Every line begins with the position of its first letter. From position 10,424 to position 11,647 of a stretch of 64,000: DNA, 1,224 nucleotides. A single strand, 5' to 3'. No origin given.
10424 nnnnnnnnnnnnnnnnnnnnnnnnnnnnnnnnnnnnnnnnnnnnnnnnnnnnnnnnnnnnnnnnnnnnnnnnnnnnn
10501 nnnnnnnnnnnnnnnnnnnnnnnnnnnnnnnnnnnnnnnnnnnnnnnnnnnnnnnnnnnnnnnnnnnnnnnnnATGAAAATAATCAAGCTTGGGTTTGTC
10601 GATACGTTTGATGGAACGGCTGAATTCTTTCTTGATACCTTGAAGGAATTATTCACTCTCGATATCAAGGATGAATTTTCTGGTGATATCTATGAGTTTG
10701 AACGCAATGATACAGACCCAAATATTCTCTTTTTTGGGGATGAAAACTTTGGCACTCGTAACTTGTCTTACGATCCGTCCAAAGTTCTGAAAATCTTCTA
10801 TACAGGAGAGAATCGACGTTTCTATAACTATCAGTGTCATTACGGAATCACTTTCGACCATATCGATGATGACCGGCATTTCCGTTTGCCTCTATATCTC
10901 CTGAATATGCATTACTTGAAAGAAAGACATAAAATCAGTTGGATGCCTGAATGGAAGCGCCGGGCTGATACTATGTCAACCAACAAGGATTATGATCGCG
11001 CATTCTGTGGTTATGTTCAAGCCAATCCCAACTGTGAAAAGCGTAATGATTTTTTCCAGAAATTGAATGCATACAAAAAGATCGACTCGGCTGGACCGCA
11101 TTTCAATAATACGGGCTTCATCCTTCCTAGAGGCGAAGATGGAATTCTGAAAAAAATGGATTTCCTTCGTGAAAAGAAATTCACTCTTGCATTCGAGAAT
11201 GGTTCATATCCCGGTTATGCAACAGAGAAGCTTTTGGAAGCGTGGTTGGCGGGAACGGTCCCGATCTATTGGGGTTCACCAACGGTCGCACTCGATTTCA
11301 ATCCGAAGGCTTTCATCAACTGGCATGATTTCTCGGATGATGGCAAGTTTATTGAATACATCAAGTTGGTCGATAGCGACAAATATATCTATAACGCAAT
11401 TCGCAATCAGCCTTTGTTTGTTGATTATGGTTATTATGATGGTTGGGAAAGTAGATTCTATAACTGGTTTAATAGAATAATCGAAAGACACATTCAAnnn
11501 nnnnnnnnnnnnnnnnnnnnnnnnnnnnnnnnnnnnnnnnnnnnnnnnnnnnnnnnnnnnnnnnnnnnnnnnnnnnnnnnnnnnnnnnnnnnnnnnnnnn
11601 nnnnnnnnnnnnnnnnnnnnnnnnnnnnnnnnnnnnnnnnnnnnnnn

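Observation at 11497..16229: Three-member paralogous family of unknown function inside the glycan island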

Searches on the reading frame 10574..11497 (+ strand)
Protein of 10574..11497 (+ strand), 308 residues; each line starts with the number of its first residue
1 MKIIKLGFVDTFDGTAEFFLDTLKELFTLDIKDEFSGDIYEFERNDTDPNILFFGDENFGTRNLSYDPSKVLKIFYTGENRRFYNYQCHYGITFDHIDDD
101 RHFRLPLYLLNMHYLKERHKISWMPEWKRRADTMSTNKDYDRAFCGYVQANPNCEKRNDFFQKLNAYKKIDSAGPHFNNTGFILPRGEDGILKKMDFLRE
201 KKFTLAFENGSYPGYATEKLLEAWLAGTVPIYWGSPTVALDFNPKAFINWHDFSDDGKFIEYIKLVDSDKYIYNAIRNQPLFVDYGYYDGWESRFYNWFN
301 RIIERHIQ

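Call 13: search_protein_families(library=pfam, proteins=[window:10574-11497:+], max_evalue=0.01)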
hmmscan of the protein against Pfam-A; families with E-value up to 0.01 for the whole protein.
window:10574-11497:+ (308 aa): 2 families
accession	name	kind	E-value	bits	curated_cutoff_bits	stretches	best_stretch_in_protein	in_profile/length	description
PF00852.26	Glyco_transf_10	-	1.3e-17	64.5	23.9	1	147-274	11-133/182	Glycosyltransferase family 10 (fucosyltransferase) C-term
PF18025.7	FucT_N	-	4.1e-13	50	27.2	1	8-110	6-90/91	Alpha-(1,3)-fucosyltransferase FucT N-terminal domain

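Call 26: search_protein_families(library=phrogs, proteins=[window:10574-11497:+], max_evalue=0.001)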
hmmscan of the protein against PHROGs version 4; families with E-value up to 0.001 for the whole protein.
window:10574-11497:+ (308 aa): 0 families
